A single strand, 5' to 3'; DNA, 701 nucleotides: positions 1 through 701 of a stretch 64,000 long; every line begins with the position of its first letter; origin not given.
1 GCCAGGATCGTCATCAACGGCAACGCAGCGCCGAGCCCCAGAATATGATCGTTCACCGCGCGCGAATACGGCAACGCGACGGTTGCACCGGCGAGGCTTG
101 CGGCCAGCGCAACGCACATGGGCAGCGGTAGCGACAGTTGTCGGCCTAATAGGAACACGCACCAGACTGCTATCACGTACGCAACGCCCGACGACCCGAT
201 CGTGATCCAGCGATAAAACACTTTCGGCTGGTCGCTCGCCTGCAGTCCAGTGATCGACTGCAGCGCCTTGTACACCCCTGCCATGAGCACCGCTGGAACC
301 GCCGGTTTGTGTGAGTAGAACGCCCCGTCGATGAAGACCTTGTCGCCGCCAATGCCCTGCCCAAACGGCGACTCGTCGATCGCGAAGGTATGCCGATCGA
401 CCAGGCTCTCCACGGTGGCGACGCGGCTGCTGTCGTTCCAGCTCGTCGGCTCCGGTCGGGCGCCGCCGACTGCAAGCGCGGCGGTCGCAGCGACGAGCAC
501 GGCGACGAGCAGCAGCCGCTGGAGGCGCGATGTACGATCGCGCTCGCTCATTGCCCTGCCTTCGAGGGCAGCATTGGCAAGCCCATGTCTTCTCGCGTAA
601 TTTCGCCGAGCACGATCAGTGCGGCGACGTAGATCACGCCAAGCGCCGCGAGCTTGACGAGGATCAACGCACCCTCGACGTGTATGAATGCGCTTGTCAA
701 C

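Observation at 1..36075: GT-C-rich glycan locus: many lipid-carrier-dependent membrane glycosyltransferases, but no Wzy, Wzz, Wza or initiating phosphoglycosyltransferase in view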

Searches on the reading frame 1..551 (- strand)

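Call 5: search_protein_families(library=pfam, proteins=[window:1-551:-], max_evalue=0.01)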
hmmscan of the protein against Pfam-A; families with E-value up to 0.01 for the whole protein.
window:1-551:- (183 aa): 0 families

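Call 13: search_protein_families(library=ncbifam, proteins=[window:1-551:-], max_evalue=0.1)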
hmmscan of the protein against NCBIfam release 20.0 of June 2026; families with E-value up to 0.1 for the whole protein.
window:1-551:- (183 aa): 0 families
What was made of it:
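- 1..551 (-): GT-C 'A': the N-terminal 183 aa of a polytopic protein cut by the window edge. It belongs to an unannotated GT-C family, and its start overlaps the stop of the Wzx-like gene. No Pfam or NCBIfam hit (calls 5, 13).
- Checked: 6138-7844 has no Pfam or NCBIfam hit (calls 5, 13).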

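Call 42: search_protein_representatives(protein=window:1-551:-)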
Query: 183 residues. Proteins with E-value up to 0.001 (for the whole library): 848; up to 1e-10: 296; up to 1e-30: 27. The best 150 are listed.
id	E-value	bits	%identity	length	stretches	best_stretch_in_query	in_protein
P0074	8.4e-56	204.8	66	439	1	17-180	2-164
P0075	9.3e-42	159.0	53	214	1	20-175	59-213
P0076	2.7e-40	154.3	53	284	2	58-183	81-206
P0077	3.4e-39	150.7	55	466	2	63-179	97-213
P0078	1.3e-38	148.8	52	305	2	53-180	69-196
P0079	1.8e-37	145.1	52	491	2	70-179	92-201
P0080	1.8e-36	141.8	49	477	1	12-181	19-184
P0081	7.5e-36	139.8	48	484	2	52-180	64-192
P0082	2.1e-35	138.4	49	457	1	11-181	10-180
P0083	1.6e-34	135.5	52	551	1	17-181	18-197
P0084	2.2e-34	135.1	55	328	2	65-176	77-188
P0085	3.8e-34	134.3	48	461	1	15-177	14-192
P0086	4.8e-34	133.9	51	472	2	70-174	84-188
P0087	5.6e-34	133.7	51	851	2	68-180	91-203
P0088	6.2e-34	133.6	55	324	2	70-177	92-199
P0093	1.1e-32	129.5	43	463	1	11-179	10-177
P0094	1.4e-32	129.2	49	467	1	20-175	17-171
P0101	1.1e-30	123.0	49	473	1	16-180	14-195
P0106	3.8e-30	121.2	48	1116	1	19-177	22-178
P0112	6.1e-29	117.3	48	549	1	21-180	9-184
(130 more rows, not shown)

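Call 43: search_protein_families(library=pfam, proteins=[P0074, P0080, P0082, P0083, P0085, P0093, P0094, P0101, P0112], max_evalue=0.01)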
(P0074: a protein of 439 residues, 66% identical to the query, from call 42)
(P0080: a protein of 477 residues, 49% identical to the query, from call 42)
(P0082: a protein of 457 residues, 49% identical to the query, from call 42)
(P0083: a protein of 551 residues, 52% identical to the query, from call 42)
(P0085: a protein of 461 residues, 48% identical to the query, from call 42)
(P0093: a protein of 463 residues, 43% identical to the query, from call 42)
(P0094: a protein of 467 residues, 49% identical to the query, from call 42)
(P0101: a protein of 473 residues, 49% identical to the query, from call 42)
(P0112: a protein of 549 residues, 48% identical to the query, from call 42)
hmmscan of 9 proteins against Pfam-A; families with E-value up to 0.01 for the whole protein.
P0074 (439 aa): 0 families

P0080 (477 aa): 0 families

P0082 (457 aa): 0 families

P0083 (551 aa): 0 families

P0085 (461 aa): 0 families

P0093 (463 aa): 0 families

P0094 (467 aa): 0 families

P0101 (473 aa): 0 families

P0112 (549 aa): 0 families

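Call 45: search_solved_structures(query=A2, max_evalue=10)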
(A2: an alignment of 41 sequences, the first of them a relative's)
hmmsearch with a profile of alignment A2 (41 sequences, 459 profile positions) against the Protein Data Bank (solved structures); distinct sequences matched with E-value up to 10: 1.
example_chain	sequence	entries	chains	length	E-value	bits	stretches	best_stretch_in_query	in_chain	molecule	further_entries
4cso_A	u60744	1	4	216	1.4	10.8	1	235-293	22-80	ORFY PROTEIN, TRANSCRIPTION FACTOR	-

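Call 55: predict_structure(alignment_id=A2)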
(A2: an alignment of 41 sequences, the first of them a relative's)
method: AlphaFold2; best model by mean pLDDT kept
length: 439 residues; sequences in the alignment: 41
mean_pLDDT: 93.5   pTM: 0.93
mean pLDDT of the five models: 93.5, 92.5, 92.0, 91.9, 91.9
residues with pLDDT >= 90: 378; 70-90: 41; 50-70: 19; < 50: 1
segments of 3 or more residues with pLDDT < 50: none
pLDDT, mean of each block of 10 residues (from residue 1): 94 96 95 98 97 95 96 98 98 98 98 98 97 98 96 97 91 75 97 97 98 95 98 98 96 95 90 90 95 93 97 97 97 96 77 91 98 97 98 91 77 96 89 57
secondary structure, 60 per line:
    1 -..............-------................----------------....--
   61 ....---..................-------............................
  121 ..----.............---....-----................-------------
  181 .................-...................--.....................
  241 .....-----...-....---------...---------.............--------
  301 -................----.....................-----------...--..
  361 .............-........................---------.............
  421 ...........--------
elements in order: H2-15 H23-38 E55-58 E61-64 H68-85 H93-122 H127-139 H143-146 H152-167 H181-197 H199-217 H220-245 H255-258 H280-292 H302-317 H322-342 H359-373 H375-398 H408-431

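Call 57: fold_search(model_id=the predicted structure, library=pdb)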
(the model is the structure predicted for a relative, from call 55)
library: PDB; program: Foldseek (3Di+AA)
matches with E <= 10: 419; with E <= 0.001: 18
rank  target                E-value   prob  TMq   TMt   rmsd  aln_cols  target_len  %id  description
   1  7e9s_A                7.0e-06  1.00  0.45  0.25  16.3       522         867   14  Archaeal oligosaccharyltransferase AglB from Archaeoglobus fulgidus in complex with an inhibitory peptide and a dolich (released 2021-09-08)
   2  3wak                  9.2e-06  1.00  0.45  0.26  14.3       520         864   13  Crystal structure of the Archaeoglobus fulgidus oligosaccharyltransferase (O29867_ARCFU) in the apo form (released 2013-10-30)
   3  5f15                  1.4e-05  1.00  0.54  0.45   8.6       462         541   15  Crystal Structure of ArnT from Cupriavidus metallidurans bound to Undecaprenyl phosphate (released 2016-02-17)
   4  3waj                  2.9e-05  1.00  0.48  0.29  12.9       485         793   14  Crystal structure of the Archaeoglobus fulgidus oligosaccharyltransferase (O29867_ARCFU) complex with Zn and sulfate (released 2013-10-30)
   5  7oci_F                6.9e-05  1.00  0.49  0.36  10.8       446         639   12  Cryo-EM structure of yeast Ost6p containing oligosaccharyltransferase complex (released 2022-02-16)
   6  5gmy_A                6.9e-05  1.00  0.46  0.27  14.9       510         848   15  Crystal structure of the Archaeoglobus fulgidus oligosaccharyltransferase (O29867_ARCFU) tethered with an acceptor pep (released 2017-02-01)
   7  5ogl_A                9.0e-05  1.00  0.51  0.34   7.9       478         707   12  Structure of bacterial oligosaccharyltransferase PglB in complex with an acceptor peptide and an lipid-linked oligosac (released 2017-10-25)
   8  9dlh                  1.2e-04  1.00  0.55  0.42   6.7       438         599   14  donor substrate analog-bound AftB (released 2025-06-25)
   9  5ezm                  1.4e-04  1.00  0.49  0.42   8.9       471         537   15  Crystal Structure of ArnT from Cupriavidus metallidurans in the apo state (released 2016-02-17)
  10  9i5k_A                1.6e-04  1.00  0.53  0.48   8.9       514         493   14  Structure of the Chaetomium thermophilum Pmt4 homodimer (C2 symmetry) (released 2025-12-24)
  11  8pn9_A                1.7e-04  1.00  0.51  0.36  12.6       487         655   11  Structure of human oligosaccharyltransferase OST-A complex bound to NGI-1 (released 2024-05-08)
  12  6gxc_A                1.7e-04  1.00  0.50  0.33   8.1       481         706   12  Bacterial oligosaccharyltransferase PglB in complex with an inhibitory peptide and a reactive lipid-linked oligosaccha (released 2018-11-14)
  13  9s6s_A                2.7e-04  1.00  0.47  0.40   9.8       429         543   13  Ternary cryo-EM structure of human ALG9 with Dol25-PP-GlcNAc2Man6, Dol25-P-Man and Fab (released 2026-03-18)
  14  9s6u_A                3.8e-04  1.00  0.49  0.41  10.6       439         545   14  Ternary cryo-EM structure of human ALG9 with Dol25-PP-GlcNAc2Man8, Dol25-P-Man and Fab (released 2026-03-18)
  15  8agc_A                4.5e-04  1.00  0.51  0.34  12.9       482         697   13  Structure of yeast oligosaccharylransferase complex with lipid-linked oligosaccharide and non-acceptor peptide bound (released 2022-12-07)
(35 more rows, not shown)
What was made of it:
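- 1..551 (-): The model of P0074 (66% identity) has pLDDT 93.5 and matches AglB, ArnT, PglB and AftB (calls 55, 57).
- Checked: That model has pLDDT 93.5 and matches AglB, ArnT, PglB, AftB, Pmt4 and ALG9/12 (calls 42, 55, 57).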

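Call 70: find_encoding_contigs(protein=P0074, flank=10000, max_places=3)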
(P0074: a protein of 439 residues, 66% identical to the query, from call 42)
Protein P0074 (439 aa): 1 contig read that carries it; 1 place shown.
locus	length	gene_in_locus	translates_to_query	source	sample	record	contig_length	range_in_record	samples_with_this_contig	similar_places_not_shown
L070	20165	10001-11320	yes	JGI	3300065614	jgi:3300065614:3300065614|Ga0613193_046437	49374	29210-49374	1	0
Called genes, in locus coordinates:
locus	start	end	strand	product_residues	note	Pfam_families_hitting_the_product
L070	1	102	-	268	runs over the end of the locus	-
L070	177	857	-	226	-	PF07589:PEP_exosort_dom (weak)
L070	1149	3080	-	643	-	PF13522:GATase_6, PF13537:GATase_7, PF00733:Asn_synthase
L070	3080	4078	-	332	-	PF13439:Glyco_transf_4, PF13579:Glyco_trans_4_4, PF20706:GT4-conflict (weak), PF00534:Glycos_transf_1, PF13692:Glyco_trans_1_4, PF13524:Glyco_trans_1_2 (weak)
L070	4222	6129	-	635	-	PF00515:TPR_1 (faint), PF07719:TPR_2 (faint), PF13181:TPR_8 (faint), PF13414:TPR_11 (faint), PF13428:TPR_14 (faint), PF13431:TPR_17 (faint), PF14559:TPR_19 (weak), PF13432:TPR_16 (weak)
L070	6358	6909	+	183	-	-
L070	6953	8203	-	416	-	PF07081:DUF1349 (weak)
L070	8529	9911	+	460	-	-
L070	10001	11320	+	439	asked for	-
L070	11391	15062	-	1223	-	PF00801:PKD (faint), PF18911:PKD_4 (faint), PF05345:He_PIG, PF17803:Cadherin_4 (faint), PF18614:RNase_II_C_S1 (faint), PF05345:He_PIG, PF24908:Ig_SIBA-E_2nd (faint), PF05345:He_PIG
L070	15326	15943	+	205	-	PF04024:PspC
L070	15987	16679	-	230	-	PF02163:Peptidase_M50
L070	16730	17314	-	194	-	PF00908:dTDP_sugar_isom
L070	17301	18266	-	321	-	PF00483:NTP_transferase, PF12804:NTP_transf_3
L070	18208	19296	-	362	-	PF00106:adh_short (faint), PF01073:3Beta_HSD, PF01370:Epimerase, PF02719:Polysacc_synt_2, PF04321:RmlD_sub_bind, PF07993:NAD_binding_4, PF08659:KR (weak), PF16363:GDP_Man_Dehyd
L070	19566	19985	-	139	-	-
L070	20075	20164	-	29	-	?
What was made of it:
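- The A homologue in L070 sits among PEP-CTERM, AsnB, GT4 and RmlABC genes (call 70).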

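Call 77: list_cluster_members(proteins=[P0080, P0082, P0083, P0085, P0093, P0094, P0101, P0112, P0106, P0087])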
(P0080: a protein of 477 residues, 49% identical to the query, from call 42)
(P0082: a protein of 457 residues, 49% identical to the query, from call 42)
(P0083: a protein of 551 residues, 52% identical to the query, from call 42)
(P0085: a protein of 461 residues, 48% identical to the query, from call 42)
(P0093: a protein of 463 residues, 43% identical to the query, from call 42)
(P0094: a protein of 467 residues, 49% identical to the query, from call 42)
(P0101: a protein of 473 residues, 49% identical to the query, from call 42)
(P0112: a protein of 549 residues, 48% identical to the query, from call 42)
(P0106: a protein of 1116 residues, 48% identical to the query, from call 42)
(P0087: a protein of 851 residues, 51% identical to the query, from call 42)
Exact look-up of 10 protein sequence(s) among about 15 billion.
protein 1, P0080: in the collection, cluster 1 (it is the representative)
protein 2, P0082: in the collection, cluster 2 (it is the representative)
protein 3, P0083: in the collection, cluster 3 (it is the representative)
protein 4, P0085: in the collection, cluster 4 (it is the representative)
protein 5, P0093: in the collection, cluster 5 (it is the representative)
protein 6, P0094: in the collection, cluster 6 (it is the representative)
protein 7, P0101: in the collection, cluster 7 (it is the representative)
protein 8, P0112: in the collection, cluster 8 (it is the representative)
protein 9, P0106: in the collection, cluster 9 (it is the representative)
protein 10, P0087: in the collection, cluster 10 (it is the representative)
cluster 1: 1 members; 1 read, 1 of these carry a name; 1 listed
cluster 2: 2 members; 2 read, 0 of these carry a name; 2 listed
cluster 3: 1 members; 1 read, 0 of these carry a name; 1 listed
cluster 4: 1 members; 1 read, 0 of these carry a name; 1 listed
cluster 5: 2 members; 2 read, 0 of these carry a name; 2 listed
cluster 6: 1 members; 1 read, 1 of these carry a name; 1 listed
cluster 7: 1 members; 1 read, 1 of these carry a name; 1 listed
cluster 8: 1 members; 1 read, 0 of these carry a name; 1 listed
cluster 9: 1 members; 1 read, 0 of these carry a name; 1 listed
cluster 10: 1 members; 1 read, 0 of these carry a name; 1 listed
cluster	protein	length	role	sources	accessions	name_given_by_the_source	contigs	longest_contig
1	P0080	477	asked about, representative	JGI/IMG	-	hypothetical protein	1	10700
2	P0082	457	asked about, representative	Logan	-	-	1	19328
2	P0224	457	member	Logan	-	-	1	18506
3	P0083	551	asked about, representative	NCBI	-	-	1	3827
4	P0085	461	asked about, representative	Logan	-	-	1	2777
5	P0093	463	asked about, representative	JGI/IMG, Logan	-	-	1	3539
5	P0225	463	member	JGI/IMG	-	-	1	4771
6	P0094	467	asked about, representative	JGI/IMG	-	hypothetical protein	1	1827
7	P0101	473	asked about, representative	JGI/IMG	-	hypothetical protein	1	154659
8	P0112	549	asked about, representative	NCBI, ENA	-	-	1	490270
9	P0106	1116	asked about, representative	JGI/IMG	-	-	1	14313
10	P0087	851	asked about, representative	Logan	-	-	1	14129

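Call 78: find_homologous_proteins(query=window:1-551:-, max_evalue=0.00001)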
Query window:1-551:- (183 aa): 5 proteins with E <= 0.00001 among 2530 candidates.
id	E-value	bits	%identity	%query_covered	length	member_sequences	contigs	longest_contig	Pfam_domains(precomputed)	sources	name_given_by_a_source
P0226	6.0e-30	122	43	82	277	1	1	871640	-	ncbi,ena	-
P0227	9.5e-30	122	55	58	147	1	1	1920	-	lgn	-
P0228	2.9e-23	100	44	72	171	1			-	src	-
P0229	4.7e-21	93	41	69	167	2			-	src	-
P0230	5.8e-13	67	46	42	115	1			-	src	-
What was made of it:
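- Tried and rejected: The last word-indexed homologue search, with the 183-aa fragment of A, gave only 5 fragments (call 78).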

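Call 95: find_encoding_contigs(protein=P0112, flank=8000, max_places=2)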
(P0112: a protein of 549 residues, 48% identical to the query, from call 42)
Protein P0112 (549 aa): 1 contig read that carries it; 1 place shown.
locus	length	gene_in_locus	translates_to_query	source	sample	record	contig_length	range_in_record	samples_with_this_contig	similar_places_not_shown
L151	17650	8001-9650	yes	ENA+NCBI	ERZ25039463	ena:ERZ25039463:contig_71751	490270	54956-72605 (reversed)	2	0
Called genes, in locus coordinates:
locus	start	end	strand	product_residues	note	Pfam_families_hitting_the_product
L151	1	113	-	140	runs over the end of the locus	PF13292:DXP_synthase_N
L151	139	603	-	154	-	PF00348:polyprenyl_synt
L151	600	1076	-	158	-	PF00348:polyprenyl_synt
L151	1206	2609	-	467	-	PF07394:DUF1501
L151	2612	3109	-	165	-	PF07394:DUF1501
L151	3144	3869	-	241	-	PF07394:DUF1501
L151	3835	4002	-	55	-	-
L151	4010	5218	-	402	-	PF07583:PSCyt2, PF07587:PSD1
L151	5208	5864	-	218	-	PF07583:PSCyt2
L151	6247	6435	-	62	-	-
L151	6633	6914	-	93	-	-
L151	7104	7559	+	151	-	PF20629:GD_AH_C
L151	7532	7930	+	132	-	PF20629:GD_AH_C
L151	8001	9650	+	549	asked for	-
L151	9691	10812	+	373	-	-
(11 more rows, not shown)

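Call 96: find_encoding_contigs(protein=P0101, flank=8000, max_places=2)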
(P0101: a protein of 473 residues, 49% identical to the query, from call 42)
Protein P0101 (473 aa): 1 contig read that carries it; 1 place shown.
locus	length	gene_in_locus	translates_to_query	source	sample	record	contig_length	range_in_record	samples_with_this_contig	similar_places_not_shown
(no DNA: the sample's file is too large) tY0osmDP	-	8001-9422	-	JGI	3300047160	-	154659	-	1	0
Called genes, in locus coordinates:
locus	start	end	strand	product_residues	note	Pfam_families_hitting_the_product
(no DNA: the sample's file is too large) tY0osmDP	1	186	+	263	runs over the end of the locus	-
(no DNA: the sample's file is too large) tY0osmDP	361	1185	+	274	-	-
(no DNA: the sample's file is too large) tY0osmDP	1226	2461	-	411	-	PF00364:Biotin_lipoyl, PF25997:BSH_YhbJ (weak), PF02817:E3_binding, PF00198:2-oxoacid_dh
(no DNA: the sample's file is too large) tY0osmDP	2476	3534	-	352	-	PF02779:Transket_pyr, PF02780:Transketolase_C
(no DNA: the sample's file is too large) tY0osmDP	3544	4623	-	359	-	PF00676:E1_dh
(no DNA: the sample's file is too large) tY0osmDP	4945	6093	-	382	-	PF25106:VWA_4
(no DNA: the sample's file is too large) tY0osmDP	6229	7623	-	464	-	PF01336:tRNA_anti-codon, PF00152:tRNA-synt_2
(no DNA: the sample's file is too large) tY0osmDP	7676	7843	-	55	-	PF20607:DUF6800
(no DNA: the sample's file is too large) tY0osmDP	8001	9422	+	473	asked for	-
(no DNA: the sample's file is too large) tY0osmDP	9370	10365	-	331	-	PF12122:Rhomboid_N, PF01694:Rhomboid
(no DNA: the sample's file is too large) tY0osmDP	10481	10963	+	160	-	PF00210:Ferritin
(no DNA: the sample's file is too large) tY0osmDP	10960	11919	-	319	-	PF03575:Peptidase_S51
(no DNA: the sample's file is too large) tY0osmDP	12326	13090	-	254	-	-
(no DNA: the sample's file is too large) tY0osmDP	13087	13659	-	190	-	PF04542:Sigma70_r2, PF08281:Sigma70_r4_2, PF04545:Sigma70_r4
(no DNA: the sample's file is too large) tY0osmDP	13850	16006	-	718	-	PF03098:An_peroxidase, PF17210:SdrD_B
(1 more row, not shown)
